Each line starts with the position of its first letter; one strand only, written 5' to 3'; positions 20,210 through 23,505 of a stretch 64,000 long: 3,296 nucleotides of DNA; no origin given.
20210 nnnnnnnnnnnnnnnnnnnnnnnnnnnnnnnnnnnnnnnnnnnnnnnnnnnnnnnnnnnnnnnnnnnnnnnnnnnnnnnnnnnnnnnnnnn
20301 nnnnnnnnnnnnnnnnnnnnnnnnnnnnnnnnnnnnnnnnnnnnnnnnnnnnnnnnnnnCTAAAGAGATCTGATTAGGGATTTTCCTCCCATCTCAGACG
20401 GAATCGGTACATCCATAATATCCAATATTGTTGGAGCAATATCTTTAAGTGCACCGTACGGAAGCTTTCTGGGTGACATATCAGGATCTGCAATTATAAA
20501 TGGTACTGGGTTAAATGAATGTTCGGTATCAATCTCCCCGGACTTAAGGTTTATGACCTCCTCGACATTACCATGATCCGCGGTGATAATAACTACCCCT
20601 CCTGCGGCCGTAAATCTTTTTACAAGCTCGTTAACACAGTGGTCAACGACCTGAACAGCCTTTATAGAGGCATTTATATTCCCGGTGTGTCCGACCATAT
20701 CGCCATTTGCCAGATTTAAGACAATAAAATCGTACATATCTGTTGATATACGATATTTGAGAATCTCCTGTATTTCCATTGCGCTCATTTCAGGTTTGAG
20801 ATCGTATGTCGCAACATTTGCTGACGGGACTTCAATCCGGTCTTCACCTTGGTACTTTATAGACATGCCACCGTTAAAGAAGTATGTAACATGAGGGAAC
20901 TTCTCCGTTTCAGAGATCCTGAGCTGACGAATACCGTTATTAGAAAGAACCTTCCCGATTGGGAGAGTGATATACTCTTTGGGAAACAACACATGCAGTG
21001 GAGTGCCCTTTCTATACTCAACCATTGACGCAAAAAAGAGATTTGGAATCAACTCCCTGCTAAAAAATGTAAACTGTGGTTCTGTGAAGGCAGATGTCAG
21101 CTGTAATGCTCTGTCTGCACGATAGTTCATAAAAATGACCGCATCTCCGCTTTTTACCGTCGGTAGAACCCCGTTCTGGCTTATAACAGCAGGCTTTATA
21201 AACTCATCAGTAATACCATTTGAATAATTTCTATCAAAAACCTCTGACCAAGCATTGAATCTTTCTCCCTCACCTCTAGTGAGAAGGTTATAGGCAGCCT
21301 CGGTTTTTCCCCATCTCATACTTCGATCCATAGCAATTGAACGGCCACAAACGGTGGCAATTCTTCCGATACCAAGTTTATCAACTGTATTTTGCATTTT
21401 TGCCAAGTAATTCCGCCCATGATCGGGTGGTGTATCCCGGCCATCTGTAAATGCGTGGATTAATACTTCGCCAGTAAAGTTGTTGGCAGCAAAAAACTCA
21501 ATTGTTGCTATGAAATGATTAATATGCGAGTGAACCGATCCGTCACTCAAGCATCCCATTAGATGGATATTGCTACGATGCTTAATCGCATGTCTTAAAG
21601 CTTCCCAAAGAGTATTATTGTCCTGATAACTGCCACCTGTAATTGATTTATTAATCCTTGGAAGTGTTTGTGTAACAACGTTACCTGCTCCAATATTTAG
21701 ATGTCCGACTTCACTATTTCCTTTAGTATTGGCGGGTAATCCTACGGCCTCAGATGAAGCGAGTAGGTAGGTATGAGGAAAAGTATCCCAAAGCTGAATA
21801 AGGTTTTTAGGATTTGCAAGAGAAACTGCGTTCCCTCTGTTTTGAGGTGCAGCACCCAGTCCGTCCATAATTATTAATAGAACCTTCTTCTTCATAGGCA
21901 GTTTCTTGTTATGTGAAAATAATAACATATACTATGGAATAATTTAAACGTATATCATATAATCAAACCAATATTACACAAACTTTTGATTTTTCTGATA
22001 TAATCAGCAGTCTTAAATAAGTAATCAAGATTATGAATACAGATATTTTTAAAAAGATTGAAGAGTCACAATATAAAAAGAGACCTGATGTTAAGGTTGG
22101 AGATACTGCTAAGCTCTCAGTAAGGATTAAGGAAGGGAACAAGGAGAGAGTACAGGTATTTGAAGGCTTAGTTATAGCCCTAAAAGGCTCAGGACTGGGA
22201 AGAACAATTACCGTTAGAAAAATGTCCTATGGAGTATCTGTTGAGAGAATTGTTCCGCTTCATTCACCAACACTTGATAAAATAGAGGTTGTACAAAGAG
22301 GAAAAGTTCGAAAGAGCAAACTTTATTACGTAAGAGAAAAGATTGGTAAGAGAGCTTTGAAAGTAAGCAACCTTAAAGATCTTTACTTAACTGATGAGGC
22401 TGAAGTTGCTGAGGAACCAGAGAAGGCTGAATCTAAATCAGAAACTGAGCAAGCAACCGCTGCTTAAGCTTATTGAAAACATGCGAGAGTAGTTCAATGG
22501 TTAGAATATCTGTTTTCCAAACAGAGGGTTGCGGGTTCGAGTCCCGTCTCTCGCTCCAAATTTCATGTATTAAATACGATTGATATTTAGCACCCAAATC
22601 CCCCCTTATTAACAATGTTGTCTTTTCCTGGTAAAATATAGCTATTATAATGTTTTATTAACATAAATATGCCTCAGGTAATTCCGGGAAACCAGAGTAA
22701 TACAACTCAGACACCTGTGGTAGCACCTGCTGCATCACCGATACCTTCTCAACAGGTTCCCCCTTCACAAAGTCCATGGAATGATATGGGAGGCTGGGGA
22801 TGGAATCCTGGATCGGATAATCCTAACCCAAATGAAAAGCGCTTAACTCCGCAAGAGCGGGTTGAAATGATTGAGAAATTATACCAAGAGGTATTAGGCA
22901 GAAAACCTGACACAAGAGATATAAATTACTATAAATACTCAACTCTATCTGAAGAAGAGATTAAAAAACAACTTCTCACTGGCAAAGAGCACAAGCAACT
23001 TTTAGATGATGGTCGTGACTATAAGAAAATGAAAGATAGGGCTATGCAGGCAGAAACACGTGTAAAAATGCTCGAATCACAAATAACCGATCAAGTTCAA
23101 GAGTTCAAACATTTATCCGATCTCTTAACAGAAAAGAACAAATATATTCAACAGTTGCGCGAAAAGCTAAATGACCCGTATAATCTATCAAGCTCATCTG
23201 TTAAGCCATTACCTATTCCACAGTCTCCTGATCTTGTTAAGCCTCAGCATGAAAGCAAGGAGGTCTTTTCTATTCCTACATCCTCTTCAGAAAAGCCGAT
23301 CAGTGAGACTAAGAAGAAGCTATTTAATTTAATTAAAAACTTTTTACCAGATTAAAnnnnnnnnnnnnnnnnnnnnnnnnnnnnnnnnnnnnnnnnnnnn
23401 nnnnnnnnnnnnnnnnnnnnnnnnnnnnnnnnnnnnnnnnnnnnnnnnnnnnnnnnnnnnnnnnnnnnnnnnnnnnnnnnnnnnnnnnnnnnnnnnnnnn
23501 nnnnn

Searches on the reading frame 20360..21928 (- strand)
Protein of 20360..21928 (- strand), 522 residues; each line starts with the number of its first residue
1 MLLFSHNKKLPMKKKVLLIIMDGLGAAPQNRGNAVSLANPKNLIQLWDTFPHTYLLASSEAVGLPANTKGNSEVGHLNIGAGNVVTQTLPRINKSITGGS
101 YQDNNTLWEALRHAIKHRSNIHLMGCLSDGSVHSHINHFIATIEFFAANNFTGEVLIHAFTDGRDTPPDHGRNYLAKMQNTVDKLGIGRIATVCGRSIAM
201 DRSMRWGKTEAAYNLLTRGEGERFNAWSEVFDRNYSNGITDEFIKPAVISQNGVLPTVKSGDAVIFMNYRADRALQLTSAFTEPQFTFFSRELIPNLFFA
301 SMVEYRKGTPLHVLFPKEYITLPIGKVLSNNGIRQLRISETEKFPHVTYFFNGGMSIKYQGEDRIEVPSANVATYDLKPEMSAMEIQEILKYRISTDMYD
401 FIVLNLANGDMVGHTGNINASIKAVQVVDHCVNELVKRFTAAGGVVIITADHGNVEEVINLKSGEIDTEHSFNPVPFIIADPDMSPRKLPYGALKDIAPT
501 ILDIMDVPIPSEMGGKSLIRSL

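Call 36: search_protein_families(library=pfam, proteins=[window:20360-21928:-], max_evalue=0.001)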
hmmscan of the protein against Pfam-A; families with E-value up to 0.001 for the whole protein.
window:20360-21928:- (522 aa): 4 families
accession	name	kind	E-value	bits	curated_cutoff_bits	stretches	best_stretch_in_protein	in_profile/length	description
PF01676.23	Metalloenzyme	-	1.2e-71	241.6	24.3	1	14-507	1-250/252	Metalloenzyme superfamily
PF06415.18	iPGM_N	-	1.1e-67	228.1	27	1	92-306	1-216/217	BPG-independent PGAM N-terminus (iPGM_N)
PF00884.28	Sulfatase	-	2e-05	24.5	25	1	416-507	201-301/301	Sulfatase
PF01663.27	Phosphodiest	-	9.6e-05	22.6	23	1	390-457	157-224/342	Type I phosphodiesterase / nucleotide pyrophosphatase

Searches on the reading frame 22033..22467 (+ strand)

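Call 36: search_protein_families(library=pfam, proteins=[window:22033-22467:+], max_evalue=0.001)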
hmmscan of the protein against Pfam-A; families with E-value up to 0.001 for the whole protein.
window:22033-22467:+ (144 aa): 1 family
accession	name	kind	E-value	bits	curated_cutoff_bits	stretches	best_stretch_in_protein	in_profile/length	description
PF01245.26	Ribosomal_L19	-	6.7e-40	136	22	1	5-108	2-106/111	Ribosomal protein L19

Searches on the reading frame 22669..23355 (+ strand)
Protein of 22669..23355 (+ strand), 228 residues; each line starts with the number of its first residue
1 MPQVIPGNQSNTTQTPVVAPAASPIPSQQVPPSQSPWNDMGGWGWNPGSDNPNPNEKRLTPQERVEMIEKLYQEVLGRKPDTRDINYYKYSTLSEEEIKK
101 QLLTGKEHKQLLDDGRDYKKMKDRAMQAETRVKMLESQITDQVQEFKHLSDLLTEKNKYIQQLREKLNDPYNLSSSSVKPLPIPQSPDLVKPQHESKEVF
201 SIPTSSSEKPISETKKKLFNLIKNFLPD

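Call 36: search_protein_families(library=pfam, proteins=[window:22669-23355:+], max_evalue=0.001)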
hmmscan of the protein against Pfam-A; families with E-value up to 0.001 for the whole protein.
window:22669-23355:+ (228 aa): 2 families
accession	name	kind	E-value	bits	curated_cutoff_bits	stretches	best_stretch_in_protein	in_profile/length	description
PF13946.11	DUF4214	-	0.0002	21.8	23.2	1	67-103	23-59/72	Domain of unknown function (DUF4214)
PF25443.1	ANG-1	-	0.00031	21.3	28.5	1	101-169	6-78/105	ANG-1-like domain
